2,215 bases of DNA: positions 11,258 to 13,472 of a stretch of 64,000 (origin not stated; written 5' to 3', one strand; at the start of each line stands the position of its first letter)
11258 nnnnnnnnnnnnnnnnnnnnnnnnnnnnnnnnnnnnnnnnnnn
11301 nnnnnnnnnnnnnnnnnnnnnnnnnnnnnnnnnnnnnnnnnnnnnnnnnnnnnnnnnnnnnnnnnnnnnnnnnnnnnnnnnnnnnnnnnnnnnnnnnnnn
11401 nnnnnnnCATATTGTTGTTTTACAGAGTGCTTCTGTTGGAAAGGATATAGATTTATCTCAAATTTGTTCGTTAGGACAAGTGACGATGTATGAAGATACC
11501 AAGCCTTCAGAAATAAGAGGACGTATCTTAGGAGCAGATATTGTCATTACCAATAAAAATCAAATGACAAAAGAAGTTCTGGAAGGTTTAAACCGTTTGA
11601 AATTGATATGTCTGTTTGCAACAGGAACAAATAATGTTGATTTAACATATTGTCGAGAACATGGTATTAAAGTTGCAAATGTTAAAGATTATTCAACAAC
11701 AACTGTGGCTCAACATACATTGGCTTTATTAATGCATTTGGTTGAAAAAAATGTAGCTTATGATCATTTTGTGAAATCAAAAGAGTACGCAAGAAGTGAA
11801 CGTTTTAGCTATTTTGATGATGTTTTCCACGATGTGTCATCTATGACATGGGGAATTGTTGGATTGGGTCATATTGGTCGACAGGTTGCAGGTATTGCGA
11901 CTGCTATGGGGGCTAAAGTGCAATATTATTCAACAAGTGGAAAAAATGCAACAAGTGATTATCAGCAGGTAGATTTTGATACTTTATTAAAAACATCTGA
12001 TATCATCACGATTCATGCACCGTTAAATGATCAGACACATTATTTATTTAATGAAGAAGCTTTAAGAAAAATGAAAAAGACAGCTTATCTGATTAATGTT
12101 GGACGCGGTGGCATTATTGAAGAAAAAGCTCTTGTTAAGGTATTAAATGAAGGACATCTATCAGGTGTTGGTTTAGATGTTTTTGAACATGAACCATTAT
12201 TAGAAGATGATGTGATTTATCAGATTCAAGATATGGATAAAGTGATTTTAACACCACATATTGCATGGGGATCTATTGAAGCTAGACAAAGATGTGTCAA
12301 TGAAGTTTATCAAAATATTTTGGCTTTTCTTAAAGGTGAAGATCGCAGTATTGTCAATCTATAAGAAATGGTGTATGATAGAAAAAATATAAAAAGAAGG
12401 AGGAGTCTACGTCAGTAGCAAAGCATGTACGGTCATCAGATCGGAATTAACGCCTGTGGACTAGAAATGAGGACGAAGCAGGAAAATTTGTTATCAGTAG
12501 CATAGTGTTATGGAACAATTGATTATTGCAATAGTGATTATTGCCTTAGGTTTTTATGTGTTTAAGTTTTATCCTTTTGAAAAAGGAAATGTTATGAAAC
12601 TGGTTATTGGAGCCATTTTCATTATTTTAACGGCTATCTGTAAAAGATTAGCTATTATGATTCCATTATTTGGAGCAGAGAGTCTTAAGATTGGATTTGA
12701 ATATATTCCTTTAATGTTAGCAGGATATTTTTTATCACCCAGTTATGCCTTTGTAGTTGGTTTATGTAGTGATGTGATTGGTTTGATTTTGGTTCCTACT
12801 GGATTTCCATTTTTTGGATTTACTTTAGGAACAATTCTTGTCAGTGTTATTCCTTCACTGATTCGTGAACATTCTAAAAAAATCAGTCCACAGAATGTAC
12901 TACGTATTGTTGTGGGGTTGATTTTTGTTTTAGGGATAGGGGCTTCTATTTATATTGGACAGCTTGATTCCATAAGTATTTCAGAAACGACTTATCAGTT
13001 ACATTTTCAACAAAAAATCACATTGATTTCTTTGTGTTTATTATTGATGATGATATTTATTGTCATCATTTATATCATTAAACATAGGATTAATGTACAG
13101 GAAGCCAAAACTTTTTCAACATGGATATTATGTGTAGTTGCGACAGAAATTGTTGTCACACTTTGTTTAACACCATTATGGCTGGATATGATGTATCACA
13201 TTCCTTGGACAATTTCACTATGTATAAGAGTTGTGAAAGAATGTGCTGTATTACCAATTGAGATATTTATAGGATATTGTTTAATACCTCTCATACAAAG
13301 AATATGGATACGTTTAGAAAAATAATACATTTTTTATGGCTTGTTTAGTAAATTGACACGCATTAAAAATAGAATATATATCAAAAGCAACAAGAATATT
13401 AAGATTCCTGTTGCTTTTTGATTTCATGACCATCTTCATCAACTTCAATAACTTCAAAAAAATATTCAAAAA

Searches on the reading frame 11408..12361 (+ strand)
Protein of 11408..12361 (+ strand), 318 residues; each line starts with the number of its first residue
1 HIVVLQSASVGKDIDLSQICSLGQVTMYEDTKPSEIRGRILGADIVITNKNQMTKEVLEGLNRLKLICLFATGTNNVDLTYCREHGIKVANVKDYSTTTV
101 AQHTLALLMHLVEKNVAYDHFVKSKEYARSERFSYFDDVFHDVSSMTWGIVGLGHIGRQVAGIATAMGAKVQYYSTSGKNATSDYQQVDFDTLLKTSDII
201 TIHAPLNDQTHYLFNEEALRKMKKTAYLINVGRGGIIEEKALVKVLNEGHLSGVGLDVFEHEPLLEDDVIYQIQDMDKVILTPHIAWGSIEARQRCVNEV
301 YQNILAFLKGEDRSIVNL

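Call 23: search_solved_structures(query=window:11408-12361:+, max_evalue=1e-30, show_alignments=1)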
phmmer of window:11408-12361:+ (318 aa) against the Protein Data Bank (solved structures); distinct sequences matched with E-value up to 1e-30: 46.
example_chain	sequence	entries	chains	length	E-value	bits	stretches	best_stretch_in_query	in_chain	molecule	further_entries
5tx7_A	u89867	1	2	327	5.7e-54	186.6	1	12-317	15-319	D-isomer specific 2-hydroxyacid dehydrogenase family protein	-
1wwk_A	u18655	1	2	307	1.7e-51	178.5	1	44-310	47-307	phosphoglycerate dehydrogenase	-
5aov_A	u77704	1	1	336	1.3e-48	169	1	37-312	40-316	GLYOXYLATE REDUCTASE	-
2dbq_A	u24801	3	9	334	2.8e-48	167.9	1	38-312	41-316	Glyoxylate reductase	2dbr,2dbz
6bii_A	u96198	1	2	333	2.3e-45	158.4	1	30-312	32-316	Glyoxylate reductase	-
3k5p_A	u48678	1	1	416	2.7e-44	154.8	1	43-307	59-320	D-3-phosphoglycerate dehydrogenase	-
3kb6_A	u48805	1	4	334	2.2e-42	148.6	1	49-313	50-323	D-lactate dehydrogenase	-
2d0i_A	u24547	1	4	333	2.6e-41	145.1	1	34-312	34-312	dehydrogenase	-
2cuk_A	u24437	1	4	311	1e-40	143.1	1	34-312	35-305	glycerate dehydrogenase/glyoxylate reductase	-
6p2i_A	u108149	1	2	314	3.3e-40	141.4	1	27-310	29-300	Glycerate dehydrogenase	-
9m0t_A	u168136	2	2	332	1.1e-38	136.4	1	28-312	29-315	Probable 2-ketogluconate reductase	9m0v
9jnr_A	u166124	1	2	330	4.2e-37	131.3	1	31-312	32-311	McyI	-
9jnq_A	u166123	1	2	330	5.5e-37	130.9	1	50-312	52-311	McyI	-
8i5z_A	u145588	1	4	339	6.7e-36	127.3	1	53-312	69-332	D-isomer specific 2-hydroxyacid dehydrogenase NAD-binding protein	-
3ba1_A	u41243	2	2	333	7.2e-36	127.2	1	46-311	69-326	Hydroxyphenylpyruvate reductase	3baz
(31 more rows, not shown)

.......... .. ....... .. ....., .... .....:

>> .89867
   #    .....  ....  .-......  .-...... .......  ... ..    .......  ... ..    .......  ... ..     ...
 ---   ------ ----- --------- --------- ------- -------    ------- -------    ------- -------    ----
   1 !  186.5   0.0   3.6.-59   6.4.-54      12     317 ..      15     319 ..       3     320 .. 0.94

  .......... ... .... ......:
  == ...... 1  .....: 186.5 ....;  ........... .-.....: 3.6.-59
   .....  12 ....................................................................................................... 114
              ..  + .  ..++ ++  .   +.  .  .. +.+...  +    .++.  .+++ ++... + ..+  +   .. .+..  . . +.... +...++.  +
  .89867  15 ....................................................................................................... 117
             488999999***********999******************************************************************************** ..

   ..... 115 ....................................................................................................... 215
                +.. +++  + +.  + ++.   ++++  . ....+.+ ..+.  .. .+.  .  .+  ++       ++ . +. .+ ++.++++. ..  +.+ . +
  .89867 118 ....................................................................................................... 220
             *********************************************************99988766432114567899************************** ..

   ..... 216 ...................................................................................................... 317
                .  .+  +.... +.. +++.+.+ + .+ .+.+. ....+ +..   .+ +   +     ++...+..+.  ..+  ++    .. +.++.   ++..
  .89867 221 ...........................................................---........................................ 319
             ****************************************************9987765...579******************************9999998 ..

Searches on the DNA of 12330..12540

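Call 91: search_rna_families(source=window, start=12330, end=12540, threshold=evalue, max_evalue=1)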
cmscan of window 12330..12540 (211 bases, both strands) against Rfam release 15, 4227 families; matches with E-value up to 1: 0.
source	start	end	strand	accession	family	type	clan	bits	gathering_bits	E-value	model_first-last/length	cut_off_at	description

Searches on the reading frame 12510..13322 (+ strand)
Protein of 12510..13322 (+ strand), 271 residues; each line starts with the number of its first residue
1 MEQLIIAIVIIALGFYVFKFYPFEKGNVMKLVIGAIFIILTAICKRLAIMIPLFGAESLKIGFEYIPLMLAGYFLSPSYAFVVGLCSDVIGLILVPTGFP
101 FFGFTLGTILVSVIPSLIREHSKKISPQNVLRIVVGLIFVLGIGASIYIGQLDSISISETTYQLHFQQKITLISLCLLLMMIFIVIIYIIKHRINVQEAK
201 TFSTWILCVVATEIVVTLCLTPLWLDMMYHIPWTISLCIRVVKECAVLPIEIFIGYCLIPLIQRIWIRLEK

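Call 3: search_protein_families(library=pfam, proteins=[window:12510-13322:+], max_evalue=1)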
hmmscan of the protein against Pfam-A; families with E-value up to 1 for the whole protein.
window:12510-13322:+ (271 aa): 2 families
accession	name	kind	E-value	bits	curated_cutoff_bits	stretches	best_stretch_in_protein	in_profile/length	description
PF07155.17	ECF-ribofla_trS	-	1.5e-05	25.5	26.7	1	27-187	3-161/172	ECF-type riboflavin transporter, S component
PF12822.12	ECF_trnsprt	-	0.00016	22.2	30.7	1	30-187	2-151/169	ECF transporter, substrate-specific component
